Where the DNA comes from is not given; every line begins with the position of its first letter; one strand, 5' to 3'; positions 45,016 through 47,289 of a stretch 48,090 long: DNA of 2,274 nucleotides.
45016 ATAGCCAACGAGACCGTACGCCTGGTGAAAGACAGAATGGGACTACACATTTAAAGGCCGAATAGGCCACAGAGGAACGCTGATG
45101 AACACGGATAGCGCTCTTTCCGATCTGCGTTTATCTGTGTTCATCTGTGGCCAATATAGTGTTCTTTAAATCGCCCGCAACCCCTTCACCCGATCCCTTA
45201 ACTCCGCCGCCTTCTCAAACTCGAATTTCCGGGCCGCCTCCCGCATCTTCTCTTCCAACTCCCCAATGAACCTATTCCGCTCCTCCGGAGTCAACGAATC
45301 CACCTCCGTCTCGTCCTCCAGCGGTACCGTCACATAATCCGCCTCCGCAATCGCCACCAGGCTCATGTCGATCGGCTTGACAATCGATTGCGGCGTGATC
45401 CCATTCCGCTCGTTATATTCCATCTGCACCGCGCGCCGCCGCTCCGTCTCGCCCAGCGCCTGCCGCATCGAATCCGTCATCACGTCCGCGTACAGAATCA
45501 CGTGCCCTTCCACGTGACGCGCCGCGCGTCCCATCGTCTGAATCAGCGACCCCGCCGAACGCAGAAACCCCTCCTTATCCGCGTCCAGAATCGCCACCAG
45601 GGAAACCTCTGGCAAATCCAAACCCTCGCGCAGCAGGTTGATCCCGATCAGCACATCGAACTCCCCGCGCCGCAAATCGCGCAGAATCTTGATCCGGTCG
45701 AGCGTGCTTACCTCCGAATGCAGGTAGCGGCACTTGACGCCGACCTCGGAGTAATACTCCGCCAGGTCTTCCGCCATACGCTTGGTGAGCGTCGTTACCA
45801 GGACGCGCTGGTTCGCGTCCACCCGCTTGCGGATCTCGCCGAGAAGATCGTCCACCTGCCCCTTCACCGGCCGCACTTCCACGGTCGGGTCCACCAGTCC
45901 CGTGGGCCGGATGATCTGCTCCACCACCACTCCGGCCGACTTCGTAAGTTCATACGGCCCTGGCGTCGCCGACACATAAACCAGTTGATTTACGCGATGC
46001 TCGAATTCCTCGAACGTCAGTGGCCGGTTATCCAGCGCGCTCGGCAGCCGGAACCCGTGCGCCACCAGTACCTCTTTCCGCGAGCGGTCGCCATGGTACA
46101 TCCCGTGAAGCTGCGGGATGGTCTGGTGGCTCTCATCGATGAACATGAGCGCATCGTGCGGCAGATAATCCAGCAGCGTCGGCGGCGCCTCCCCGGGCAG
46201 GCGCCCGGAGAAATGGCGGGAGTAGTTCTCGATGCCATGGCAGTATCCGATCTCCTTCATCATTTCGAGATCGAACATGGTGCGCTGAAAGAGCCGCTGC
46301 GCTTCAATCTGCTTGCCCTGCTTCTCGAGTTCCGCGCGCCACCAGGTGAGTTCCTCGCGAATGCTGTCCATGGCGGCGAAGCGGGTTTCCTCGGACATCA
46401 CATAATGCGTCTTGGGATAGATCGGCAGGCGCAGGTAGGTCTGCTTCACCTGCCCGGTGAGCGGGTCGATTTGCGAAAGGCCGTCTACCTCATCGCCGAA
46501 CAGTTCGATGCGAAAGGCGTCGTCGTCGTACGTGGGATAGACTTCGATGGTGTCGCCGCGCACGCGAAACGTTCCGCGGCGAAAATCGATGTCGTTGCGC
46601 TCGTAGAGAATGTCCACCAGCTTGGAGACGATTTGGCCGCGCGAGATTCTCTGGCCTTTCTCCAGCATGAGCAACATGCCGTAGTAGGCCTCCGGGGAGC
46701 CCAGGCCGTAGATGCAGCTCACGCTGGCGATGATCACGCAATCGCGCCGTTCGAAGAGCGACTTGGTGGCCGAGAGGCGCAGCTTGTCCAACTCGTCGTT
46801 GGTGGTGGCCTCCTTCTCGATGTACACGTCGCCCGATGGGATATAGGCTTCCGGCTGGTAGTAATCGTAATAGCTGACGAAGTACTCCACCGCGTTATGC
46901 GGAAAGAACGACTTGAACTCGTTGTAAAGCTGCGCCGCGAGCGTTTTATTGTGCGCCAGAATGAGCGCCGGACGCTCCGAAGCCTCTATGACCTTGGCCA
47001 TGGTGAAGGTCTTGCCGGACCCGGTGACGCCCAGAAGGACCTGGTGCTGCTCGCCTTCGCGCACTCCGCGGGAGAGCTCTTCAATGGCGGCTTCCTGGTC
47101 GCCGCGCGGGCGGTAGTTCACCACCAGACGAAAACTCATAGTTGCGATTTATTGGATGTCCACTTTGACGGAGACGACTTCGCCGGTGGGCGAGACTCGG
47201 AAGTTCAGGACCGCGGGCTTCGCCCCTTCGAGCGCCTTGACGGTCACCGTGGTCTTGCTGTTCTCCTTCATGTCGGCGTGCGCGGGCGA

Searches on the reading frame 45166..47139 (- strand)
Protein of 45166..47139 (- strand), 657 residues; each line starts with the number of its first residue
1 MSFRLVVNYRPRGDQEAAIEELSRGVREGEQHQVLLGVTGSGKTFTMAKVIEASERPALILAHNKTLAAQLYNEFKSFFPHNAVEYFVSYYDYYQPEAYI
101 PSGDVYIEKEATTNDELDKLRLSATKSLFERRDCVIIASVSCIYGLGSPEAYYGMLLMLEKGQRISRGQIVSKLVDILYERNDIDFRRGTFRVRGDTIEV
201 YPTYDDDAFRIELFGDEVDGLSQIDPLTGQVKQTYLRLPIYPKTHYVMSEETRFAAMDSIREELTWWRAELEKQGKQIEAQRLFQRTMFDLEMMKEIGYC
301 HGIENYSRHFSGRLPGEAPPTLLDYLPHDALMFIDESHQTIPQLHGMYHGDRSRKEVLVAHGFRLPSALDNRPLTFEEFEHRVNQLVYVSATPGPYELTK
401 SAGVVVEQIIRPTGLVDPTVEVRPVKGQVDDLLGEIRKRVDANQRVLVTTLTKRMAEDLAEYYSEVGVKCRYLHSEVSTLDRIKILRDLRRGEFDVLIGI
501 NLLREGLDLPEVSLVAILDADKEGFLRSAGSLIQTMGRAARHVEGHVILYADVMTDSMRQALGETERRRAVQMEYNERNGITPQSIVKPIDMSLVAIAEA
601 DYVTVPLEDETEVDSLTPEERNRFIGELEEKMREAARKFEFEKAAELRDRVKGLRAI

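Call 25: search_protein_families(library=pfam, proteins=[window:45166-47139:-], max_evalue=0.00001)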
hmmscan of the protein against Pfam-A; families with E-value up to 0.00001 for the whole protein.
window:45166-47139:- (657 aa): 6 families
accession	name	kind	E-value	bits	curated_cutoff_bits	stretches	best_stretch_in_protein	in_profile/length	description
PF17757.6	UvrB_inter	-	1.2e-31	109.1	22.9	1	157-246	1-91/91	UvrB interaction domain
PF12344.14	UvrB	-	1.9e-21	76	27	1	549-590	1-42/43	Ultra-violet resistance protein B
PF00271.37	Helicase_C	-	5.9e-20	72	23.5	1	435-542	9-109/110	Helicase conserved C-terminal domain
PF04851.21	ResIII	-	1.6e-13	51.4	22.5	1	9-117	2-114/164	Type III restriction enzyme, res subunit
PF02151.25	UVR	-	9.8e-11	41.5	21.5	1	623-656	2-35/36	UvrB/uvrC motif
PF00270.35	DEAD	-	1.5e-06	28.5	26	0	14-84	3-74/167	DEAD/DEAH box helicase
